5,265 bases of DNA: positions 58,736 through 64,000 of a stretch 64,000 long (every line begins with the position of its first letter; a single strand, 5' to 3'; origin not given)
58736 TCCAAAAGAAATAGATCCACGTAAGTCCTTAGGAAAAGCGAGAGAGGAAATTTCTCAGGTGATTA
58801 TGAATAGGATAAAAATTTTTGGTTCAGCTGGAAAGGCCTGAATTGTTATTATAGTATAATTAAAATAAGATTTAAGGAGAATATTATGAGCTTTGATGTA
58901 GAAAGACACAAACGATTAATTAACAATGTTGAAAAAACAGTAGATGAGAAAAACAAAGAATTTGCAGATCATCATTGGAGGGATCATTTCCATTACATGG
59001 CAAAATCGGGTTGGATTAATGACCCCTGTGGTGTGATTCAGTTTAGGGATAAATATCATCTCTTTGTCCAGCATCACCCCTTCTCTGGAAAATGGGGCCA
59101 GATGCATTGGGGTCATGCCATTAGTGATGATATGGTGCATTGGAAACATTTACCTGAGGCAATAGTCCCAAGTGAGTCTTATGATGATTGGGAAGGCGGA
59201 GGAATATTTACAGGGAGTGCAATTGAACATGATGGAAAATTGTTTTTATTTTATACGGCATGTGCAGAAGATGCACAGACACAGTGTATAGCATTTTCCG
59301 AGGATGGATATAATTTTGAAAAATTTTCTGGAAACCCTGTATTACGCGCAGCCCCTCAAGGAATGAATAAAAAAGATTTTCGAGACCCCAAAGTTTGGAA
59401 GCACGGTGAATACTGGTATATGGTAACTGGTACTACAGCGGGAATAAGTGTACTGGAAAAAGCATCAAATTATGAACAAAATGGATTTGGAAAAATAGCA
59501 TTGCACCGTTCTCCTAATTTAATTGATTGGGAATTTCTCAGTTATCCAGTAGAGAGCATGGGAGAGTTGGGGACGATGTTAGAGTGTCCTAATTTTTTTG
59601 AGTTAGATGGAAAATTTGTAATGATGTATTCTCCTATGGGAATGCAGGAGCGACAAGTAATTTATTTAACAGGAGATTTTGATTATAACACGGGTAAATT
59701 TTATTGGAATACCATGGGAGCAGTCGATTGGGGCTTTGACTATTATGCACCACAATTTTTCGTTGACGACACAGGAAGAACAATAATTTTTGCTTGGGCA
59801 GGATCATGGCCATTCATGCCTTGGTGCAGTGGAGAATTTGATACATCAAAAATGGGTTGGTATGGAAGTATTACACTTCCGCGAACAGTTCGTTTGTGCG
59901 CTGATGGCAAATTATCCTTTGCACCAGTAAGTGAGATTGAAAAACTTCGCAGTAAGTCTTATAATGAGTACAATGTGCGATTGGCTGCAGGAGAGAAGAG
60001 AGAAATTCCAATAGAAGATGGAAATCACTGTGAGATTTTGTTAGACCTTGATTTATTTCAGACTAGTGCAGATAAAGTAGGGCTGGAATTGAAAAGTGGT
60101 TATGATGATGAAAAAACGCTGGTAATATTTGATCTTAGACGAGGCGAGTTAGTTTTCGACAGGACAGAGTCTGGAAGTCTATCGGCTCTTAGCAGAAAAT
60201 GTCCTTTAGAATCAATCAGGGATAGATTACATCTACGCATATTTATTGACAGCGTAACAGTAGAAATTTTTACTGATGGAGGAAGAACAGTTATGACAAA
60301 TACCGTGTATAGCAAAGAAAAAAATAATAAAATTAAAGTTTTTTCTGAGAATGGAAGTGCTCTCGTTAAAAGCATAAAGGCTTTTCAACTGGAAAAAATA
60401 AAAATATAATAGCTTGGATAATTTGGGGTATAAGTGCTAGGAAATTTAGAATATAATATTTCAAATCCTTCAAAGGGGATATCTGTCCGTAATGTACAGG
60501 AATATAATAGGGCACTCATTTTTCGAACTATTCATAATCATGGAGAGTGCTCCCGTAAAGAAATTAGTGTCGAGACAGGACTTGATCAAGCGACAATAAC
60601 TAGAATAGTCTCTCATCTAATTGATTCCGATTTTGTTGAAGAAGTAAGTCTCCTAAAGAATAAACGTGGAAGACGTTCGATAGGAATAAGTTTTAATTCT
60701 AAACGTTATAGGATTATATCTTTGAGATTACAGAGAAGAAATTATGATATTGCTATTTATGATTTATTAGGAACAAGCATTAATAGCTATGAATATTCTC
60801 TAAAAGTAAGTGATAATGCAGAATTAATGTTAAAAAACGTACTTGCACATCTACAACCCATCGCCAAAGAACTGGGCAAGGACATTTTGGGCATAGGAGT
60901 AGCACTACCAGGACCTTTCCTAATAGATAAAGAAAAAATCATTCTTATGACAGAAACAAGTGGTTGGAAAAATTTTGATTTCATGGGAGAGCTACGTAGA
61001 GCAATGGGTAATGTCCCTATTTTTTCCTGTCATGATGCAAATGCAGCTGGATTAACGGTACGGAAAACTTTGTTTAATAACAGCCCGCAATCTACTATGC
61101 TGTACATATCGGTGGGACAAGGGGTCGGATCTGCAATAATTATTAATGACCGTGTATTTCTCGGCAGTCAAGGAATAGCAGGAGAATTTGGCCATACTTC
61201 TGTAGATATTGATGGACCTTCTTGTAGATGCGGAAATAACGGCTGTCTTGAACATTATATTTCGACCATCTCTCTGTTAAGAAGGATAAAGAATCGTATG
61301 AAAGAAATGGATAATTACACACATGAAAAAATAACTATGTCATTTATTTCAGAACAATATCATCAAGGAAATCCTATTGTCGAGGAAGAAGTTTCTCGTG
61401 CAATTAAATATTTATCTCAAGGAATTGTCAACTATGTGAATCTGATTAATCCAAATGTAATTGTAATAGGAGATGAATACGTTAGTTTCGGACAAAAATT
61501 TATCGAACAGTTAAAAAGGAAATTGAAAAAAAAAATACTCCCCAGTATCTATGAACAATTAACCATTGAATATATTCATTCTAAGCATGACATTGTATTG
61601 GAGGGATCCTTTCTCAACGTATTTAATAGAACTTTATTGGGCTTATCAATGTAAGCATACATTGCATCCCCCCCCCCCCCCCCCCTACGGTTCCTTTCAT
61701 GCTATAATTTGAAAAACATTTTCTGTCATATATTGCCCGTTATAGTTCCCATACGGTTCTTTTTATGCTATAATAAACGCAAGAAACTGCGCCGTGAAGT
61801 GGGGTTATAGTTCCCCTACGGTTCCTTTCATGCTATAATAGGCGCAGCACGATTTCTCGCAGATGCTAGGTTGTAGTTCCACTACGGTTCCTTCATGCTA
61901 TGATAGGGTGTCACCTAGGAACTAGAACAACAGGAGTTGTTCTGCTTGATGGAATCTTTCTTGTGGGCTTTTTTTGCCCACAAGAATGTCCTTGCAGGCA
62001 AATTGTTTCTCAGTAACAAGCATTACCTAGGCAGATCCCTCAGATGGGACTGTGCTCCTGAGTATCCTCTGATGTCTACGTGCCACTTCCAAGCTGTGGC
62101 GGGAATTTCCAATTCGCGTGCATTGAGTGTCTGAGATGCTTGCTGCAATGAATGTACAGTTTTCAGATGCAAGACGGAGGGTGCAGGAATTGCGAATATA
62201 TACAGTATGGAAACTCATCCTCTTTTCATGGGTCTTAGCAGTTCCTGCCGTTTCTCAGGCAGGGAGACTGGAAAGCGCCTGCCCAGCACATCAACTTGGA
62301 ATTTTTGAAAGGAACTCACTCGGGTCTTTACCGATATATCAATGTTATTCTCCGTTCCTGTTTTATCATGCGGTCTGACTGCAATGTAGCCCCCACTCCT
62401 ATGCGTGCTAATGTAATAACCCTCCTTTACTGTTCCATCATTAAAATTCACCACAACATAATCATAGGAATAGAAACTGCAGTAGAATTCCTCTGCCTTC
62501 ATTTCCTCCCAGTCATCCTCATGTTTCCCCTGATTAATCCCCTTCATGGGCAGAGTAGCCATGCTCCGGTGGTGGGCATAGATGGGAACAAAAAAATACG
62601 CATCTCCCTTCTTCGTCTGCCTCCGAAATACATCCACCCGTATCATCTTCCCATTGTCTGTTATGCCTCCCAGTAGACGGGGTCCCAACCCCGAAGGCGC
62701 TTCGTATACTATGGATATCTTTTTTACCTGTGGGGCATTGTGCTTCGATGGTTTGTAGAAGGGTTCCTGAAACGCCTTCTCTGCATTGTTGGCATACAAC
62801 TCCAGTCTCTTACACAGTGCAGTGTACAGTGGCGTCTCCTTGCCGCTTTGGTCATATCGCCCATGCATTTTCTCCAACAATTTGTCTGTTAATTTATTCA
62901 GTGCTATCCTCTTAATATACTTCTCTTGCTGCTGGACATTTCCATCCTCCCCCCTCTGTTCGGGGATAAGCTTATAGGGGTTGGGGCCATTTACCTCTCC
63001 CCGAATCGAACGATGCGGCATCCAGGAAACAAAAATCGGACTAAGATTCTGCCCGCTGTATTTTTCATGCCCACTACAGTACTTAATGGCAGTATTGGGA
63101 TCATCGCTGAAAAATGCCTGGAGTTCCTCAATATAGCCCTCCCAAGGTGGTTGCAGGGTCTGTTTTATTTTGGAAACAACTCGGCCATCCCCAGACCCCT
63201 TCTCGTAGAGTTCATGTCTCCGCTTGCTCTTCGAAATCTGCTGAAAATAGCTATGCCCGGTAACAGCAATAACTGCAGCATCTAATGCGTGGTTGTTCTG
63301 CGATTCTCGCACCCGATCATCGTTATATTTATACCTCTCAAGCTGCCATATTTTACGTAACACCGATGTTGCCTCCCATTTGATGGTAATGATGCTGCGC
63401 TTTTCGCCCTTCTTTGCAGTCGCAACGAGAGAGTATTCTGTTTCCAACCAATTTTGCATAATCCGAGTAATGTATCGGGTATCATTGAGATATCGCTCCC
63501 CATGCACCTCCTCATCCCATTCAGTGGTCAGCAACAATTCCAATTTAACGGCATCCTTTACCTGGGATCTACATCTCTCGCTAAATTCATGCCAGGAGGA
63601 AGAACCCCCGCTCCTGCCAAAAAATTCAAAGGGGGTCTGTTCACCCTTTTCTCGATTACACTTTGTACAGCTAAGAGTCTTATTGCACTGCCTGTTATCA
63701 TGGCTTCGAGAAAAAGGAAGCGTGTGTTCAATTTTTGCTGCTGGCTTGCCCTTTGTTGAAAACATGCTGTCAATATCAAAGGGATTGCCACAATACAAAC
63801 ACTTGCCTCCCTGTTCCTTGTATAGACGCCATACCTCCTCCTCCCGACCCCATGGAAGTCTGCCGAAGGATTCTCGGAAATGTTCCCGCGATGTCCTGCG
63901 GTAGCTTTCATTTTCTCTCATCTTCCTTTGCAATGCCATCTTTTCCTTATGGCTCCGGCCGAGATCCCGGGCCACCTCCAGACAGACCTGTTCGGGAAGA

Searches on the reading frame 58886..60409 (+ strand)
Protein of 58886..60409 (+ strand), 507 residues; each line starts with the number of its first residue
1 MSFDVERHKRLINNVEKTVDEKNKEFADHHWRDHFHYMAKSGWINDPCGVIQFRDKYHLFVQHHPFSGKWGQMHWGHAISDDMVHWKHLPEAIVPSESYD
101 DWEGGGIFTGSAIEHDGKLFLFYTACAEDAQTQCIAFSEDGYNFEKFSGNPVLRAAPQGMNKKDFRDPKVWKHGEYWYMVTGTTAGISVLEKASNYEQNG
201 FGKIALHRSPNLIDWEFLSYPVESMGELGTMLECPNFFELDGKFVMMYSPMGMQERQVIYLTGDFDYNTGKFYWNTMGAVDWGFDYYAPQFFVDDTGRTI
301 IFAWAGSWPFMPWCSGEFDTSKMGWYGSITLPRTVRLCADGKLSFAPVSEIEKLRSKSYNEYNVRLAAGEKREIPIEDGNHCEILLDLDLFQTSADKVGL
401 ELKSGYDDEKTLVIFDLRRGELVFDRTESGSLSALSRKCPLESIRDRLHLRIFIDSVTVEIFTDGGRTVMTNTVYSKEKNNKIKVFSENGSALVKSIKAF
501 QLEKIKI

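Call 15: search_protein_families(library=pfam, proteins=[window:58886-60409:+], max_evalue=0.00001)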
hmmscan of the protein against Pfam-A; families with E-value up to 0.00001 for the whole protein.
window:58886-60409:+ (507 aa): 3 families
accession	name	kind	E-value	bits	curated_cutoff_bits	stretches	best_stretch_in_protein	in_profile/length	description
PF00251.26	Glyco_hydro_32N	-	7.1e-81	272.6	22.1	1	36-345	1-305/307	Glycosyl hydrolases family 32 N-terminal domain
PF08244.19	Glyco_hydro_32C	-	2.9e-29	102.6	21.9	1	350-499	1-156/158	Glycosyl hydrolases family 32 C terminal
PF04616.20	Glyco_hydro_43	-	1.3e-08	35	32.2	0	164-299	9-134/288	Glycosyl hydrolases family 43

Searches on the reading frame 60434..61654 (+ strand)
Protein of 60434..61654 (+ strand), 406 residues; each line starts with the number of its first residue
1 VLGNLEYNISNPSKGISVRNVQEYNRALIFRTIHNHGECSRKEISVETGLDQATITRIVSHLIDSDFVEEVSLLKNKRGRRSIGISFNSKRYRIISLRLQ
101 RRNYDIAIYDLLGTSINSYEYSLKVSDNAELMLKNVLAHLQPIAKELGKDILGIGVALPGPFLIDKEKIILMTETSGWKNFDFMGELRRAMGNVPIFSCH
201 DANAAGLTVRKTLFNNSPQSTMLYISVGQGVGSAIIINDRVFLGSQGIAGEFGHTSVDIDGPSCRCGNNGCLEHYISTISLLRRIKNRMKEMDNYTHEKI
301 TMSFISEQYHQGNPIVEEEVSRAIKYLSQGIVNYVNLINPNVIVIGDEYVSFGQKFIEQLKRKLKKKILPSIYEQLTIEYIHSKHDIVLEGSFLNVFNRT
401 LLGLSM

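Call 66: search_protein_families(library=pfam, proteins=[window:60434-61654:+], max_evalue=0.001)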
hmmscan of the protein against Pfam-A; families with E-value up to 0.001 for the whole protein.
window:60434-61654:+ (406 aa): 4 families
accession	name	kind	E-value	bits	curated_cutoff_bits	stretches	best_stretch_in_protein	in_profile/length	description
PF00480.26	ROK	-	2.5e-46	159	22.9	1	107-376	14-270/294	ROK family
PF01047.28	MarR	-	7e-07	29.5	24.6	1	26-78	5-57/59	MarR family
PF12802.13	MarR_2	-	8e-06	26.4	27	1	27-72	8-54/61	MarR family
PF13412.12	HTH_24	-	0.00041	20.3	21.9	0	29-69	8-48/48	Winged helix-turn-helix DNA-binding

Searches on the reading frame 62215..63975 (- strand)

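Call 5: search_protein_families(library=pfam, proteins=[window:62215-63975:-], max_evalue=0.01)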
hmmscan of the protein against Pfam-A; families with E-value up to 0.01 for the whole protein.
window:62215-63975:- (586 aa): 5 families
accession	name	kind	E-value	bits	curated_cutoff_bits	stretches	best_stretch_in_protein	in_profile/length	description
PF13395.12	HNH_4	-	5.5e-13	49.1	22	1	59-116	1-54/54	HNH endonuclease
PF18541.7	RuvC_III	-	3.3e-08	34.2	26.2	1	160-257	8-125/179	RuvC endonuclease subdomain 3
PF22702.2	Cas9_RuvC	-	1.4e-05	25.6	27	1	167-255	1-82/151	Cas9 RuvC domain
PF01844.29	HNH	-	8.4e-05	23.1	21.4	1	59-112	1-46/47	HNH endonuclease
PF20098.4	DUF6488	-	0.0025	18.1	27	1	471-534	43-106/110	Family of unknown function (DUF6488)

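Call 6: search_protein_families(library=ncbifam, proteins=[window:62215-63975:-], max_evalue=0.01)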
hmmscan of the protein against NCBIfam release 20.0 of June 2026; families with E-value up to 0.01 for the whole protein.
window:62215-63975:- (586 aa): 3 families
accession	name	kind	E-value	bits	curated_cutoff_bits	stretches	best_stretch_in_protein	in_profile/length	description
TIGR01865.2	cas_Csn1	equivalog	7.1e-79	266.2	100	1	1-566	517-1070/1070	type II CRISPR RNA-guided endonuclease Cas9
NF049971.1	CRISPR_Cas9d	exception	8.6e-30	104.1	375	1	9-249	502-732/986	type II CRISPR RNA-guided endonuclease Cas9d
NF040563.1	guided_IscB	equivalog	0.00094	18.4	175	1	56-145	192-267/314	RNA-guided endonuclease IscB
